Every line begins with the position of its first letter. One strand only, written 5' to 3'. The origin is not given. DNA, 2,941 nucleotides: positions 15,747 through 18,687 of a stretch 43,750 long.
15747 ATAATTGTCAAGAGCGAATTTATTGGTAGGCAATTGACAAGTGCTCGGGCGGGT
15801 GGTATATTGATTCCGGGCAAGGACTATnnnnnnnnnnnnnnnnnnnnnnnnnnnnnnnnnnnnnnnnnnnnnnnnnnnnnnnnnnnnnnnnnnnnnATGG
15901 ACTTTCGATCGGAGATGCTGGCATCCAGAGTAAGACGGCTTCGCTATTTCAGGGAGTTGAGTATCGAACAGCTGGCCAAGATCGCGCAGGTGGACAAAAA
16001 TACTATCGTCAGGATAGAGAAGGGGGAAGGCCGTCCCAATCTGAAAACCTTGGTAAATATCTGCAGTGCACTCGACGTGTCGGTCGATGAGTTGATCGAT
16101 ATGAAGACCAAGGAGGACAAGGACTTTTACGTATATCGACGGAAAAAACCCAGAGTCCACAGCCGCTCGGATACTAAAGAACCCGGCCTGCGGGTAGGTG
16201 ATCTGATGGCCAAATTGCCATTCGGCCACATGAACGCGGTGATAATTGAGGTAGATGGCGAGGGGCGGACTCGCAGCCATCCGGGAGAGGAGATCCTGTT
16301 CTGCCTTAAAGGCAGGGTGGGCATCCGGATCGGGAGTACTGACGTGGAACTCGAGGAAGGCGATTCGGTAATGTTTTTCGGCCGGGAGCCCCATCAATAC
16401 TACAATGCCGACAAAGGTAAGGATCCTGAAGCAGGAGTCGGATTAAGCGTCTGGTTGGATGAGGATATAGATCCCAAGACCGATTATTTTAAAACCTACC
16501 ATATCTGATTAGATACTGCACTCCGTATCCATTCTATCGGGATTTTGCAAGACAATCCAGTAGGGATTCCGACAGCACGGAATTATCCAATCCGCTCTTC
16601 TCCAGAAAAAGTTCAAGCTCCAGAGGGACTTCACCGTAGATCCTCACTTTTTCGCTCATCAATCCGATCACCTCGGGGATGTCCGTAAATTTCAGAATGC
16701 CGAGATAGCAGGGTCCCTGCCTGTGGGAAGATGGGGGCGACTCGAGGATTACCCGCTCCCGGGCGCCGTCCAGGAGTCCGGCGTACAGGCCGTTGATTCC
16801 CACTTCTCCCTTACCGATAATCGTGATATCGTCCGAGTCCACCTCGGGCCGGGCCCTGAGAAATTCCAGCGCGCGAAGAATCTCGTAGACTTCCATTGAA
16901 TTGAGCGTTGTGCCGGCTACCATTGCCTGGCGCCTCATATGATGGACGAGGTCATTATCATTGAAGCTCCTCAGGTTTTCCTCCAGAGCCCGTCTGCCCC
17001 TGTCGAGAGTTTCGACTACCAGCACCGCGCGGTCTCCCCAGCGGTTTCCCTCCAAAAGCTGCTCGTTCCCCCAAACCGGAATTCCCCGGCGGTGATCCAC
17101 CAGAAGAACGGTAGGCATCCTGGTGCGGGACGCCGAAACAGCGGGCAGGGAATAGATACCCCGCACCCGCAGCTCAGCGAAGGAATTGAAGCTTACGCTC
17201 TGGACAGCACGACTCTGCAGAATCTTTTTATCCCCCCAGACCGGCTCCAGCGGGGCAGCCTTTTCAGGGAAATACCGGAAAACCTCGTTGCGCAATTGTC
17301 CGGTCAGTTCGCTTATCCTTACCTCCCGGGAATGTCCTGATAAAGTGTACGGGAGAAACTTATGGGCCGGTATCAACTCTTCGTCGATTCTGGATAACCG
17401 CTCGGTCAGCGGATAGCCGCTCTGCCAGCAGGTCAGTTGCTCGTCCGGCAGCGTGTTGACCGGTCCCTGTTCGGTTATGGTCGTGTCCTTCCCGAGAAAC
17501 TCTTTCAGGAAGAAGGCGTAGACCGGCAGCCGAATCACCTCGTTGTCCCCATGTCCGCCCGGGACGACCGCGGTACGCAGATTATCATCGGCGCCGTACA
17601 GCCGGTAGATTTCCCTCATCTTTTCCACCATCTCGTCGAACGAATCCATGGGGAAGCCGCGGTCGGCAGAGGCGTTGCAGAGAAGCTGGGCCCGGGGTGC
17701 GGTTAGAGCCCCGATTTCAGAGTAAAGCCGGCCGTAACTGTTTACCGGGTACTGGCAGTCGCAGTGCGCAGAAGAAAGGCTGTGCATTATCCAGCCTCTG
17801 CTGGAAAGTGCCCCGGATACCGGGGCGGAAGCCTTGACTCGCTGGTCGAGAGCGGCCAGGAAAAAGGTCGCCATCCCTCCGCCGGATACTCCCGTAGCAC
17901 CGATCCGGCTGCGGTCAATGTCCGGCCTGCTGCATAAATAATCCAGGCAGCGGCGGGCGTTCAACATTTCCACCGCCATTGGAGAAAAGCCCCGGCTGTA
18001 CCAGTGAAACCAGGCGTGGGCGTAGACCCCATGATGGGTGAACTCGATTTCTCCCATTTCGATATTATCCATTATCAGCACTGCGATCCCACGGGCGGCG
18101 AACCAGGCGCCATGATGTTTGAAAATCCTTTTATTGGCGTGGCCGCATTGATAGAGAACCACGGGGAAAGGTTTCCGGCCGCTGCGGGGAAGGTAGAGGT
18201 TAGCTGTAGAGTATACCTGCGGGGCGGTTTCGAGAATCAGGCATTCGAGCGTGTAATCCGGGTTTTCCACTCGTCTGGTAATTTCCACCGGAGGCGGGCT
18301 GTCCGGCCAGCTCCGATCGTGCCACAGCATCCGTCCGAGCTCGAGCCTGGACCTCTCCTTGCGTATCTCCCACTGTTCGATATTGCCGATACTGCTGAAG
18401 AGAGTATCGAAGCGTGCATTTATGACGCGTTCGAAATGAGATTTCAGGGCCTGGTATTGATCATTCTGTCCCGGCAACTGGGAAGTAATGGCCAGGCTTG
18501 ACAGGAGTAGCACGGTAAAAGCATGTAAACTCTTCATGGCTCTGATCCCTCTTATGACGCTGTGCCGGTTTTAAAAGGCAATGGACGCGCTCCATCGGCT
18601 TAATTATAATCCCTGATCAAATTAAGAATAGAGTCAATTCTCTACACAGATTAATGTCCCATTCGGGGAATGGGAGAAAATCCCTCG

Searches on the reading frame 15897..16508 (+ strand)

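Call 48: search_protein_families(library=pfam, proteins=[window:15897-16508:+], max_evalue=0.00001)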
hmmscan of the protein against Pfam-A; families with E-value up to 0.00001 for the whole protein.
window:15897-16508:+ (203 aa): 5 families
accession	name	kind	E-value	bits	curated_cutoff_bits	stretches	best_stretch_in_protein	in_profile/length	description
PF01381.28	HTH_3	-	6.1e-12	45.8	23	1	19-66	5-55/55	Helix-turn-helix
PF07883.17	Cupin_2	-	2.5e-11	43.6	27.2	1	116-173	4-61/70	Cupin domain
PF13560.12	HTH_31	-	2.2e-09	37.9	27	1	8-66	2-61/64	Helix-turn-helix domain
PF13443.12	HTH_26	-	1.4e-08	35.3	22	1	19-70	9-61/63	Cro/C1-type HTH DNA-binding domain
PF12844.13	HTH_19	-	8e-07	29.3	30.2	1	10-68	2-60/64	Helix-turn-helix domain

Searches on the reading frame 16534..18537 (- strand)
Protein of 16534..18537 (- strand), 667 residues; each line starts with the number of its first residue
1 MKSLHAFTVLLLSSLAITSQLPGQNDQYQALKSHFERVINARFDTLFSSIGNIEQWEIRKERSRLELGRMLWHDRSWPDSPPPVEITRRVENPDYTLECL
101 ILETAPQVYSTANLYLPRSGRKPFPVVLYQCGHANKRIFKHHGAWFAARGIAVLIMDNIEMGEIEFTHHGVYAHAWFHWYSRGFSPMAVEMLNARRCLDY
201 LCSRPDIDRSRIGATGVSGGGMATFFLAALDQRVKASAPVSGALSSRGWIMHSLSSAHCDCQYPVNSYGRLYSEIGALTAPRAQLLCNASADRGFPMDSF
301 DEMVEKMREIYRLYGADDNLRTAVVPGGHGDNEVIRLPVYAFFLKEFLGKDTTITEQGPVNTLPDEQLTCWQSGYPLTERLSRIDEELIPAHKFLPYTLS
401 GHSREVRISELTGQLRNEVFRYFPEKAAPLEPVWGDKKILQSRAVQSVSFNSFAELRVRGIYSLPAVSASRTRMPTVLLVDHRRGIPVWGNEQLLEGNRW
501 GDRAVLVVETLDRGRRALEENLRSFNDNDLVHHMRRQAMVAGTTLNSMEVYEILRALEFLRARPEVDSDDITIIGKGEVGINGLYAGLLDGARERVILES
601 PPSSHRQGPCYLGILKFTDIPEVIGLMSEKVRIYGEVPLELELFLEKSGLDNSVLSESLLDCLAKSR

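Call 47: search_protein_families(library=pfam, proteins=[window:16534-18537:-], max_evalue=0.00001)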
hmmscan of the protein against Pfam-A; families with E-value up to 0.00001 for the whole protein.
window:16534-18537:- (667 aa): 2 families
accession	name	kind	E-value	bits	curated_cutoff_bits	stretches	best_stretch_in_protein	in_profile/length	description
PF05448.18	AXE1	-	4.1e-12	46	21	1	111-245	70-211/321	Acetyl xylan esterase (AXE1)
PF22244.2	GCE_fung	-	4.3e-09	37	27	1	110-251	12-147/231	Glucuronyl esterase, fungi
